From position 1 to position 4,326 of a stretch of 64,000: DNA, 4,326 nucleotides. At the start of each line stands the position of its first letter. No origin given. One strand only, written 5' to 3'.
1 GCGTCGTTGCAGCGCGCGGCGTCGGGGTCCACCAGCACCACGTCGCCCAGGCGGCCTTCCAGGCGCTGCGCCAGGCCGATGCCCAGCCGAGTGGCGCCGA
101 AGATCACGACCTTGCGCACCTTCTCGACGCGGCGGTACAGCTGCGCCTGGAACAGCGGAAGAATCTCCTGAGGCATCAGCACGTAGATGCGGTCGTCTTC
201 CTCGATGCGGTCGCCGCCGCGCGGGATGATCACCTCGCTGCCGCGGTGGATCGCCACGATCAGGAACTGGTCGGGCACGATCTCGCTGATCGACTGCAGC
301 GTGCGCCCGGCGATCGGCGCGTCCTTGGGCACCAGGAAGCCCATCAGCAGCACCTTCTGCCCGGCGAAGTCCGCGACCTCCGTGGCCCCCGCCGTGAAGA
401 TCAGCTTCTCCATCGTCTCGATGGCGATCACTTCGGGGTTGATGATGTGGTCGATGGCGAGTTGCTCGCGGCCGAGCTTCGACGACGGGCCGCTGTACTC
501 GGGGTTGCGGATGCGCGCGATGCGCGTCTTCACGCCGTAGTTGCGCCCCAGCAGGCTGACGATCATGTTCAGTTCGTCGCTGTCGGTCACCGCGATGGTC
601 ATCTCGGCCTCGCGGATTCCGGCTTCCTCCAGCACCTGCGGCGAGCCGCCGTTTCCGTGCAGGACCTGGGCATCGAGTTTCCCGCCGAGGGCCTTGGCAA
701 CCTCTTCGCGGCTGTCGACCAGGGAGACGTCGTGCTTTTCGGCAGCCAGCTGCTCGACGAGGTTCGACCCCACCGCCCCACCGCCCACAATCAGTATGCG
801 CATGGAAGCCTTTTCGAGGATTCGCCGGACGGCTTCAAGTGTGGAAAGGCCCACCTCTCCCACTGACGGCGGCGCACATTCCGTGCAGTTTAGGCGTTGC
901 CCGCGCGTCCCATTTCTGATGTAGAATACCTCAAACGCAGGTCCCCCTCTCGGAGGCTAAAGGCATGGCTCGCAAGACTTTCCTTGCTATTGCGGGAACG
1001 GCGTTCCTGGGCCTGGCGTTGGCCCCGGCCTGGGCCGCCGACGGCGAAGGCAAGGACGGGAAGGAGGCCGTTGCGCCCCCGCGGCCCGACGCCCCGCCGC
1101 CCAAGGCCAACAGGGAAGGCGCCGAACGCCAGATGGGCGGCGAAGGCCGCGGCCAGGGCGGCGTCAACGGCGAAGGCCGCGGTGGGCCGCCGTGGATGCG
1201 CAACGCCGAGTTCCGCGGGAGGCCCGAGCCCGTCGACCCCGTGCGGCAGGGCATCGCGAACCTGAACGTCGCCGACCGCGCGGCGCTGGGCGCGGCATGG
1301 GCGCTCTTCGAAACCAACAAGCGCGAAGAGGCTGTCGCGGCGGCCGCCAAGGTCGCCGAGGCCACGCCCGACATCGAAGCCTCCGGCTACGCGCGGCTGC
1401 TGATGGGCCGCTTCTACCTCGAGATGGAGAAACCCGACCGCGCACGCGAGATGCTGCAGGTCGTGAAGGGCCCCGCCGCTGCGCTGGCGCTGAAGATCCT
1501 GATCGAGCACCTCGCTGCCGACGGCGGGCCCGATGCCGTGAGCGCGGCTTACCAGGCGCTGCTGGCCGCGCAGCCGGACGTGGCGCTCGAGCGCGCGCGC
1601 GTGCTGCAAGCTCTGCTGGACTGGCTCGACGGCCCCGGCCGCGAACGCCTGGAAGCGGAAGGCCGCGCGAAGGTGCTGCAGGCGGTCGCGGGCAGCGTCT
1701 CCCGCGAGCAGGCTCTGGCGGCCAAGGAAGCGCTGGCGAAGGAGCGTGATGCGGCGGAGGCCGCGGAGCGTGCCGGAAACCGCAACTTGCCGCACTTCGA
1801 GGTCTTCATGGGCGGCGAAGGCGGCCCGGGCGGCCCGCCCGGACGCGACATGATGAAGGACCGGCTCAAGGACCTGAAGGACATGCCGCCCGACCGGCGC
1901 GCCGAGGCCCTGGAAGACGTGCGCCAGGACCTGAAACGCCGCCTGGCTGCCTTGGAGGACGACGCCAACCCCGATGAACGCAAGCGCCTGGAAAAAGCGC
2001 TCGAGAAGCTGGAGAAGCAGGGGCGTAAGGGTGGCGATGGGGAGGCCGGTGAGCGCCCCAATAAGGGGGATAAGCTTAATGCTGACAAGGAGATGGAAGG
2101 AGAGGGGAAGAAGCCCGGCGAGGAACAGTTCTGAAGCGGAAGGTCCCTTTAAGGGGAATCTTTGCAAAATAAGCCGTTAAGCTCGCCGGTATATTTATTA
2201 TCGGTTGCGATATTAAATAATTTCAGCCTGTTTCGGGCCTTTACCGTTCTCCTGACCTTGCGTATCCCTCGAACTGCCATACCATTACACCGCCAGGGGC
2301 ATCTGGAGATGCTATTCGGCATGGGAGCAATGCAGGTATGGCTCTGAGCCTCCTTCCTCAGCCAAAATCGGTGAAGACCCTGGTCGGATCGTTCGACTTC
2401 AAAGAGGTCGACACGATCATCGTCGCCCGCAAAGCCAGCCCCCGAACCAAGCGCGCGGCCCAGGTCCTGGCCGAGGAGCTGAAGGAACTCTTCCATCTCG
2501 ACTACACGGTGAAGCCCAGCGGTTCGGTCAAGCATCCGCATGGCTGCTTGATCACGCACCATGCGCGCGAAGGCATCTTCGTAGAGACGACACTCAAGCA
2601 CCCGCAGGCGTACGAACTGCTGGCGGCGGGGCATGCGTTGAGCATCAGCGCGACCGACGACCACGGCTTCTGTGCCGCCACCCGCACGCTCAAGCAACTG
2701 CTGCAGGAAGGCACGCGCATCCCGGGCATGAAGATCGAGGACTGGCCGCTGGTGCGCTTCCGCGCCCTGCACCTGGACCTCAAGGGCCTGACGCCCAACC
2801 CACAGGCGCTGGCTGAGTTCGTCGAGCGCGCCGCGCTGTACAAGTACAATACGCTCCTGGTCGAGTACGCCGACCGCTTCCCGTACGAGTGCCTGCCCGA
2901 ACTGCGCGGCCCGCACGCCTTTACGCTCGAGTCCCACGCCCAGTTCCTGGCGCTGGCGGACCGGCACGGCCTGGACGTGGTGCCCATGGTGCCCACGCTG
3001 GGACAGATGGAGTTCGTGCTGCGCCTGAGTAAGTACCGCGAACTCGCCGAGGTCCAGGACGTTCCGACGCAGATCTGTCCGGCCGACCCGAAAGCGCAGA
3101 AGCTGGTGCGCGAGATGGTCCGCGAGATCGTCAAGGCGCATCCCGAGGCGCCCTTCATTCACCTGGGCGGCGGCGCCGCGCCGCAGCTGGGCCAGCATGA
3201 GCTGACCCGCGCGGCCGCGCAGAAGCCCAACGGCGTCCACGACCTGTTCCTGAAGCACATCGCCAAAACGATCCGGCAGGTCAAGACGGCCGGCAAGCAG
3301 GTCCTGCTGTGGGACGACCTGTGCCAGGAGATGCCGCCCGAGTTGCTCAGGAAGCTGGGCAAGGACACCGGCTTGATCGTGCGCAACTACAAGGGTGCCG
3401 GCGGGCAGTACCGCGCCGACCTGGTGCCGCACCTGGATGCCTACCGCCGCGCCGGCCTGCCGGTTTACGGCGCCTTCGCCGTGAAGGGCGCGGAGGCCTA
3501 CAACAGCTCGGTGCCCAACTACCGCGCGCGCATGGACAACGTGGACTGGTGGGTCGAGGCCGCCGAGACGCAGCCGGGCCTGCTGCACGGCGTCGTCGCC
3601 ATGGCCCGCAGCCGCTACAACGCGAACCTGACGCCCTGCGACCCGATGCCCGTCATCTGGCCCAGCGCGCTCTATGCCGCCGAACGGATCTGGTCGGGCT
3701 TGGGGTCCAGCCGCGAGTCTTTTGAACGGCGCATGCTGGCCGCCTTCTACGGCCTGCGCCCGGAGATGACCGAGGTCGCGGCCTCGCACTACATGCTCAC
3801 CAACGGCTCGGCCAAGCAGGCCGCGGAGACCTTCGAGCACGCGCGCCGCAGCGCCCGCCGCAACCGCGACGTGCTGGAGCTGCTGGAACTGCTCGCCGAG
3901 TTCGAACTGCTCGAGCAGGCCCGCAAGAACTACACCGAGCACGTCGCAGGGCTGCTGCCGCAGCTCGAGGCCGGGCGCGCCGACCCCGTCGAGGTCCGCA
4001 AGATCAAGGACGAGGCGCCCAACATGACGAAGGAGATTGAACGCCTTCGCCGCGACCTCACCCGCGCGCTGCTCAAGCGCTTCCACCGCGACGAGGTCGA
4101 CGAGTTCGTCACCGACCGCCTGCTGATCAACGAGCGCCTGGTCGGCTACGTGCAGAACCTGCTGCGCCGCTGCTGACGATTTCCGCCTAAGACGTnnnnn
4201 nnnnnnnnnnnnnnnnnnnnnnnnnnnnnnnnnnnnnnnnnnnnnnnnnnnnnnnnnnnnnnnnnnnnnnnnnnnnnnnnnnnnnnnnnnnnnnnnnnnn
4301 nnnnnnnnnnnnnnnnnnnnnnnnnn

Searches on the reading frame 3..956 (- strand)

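Call 11: search_protein_families(library=pfam, proteins=[window:3-956:-], max_evalue=0.001)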
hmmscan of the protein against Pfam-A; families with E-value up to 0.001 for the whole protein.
window:3-956:- (318 aa): 8 families
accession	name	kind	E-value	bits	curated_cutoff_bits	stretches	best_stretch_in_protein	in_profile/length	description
PF02254.24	TrkA_N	-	7.1e-30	104.2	23.8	1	54-174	1-116/116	TrkA-N domain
PF02080.26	TrkA_C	-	2.4e-13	50.2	27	1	204-272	1-69/71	TrkA-C domain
PF13241.12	NAD_binding_7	-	7.3e-06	26.9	22.1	1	51-133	7-78/104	Putative NAD(P)-binding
PF06690.17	HcgC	-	1.8e-05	24.9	31.4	0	34-93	23-84/248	FeGP cofactor biosynthesis protein, methyltransferase HcgC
PF07992.20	Pyr_redox_2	-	0.00017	21.6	26.1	1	37-97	127-188/291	Pyridine nucleotide-disulphide oxidoreductase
PF01370.27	Epimerase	-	0.00056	19.8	20.9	1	54-141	1-76/240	NAD dependent epimerase/dehydratase family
PF02558.23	ApbA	-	0.00057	20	22.2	1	54-89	1-35/150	Ketopantoate reductase PanE/ApbA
PF00070.33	Pyr_redox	-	0.00081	20.3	22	0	53-91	1-39/82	Pyridine nucleotide-disulphide oxidoreductase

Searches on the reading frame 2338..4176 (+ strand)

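Call 11: search_protein_families(library=pfam, proteins=[window:2338-4176:+], max_evalue=0.001)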
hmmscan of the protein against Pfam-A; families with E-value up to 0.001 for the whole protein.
window:2338-4176:+ (612 aa): 2 families
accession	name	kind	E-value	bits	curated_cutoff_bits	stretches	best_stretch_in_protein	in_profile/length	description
PF02838.20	Glyco_hydro_20b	-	1.9e-16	61.4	26.1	1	4-136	3-124/124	Glycosyl hydrolase family 20, domain 2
PF00728.28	Glyco_hydro_20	-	3e-08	33.8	22.3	1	106-353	40-241/348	Glycosyl hydrolase family 20, catalytic domain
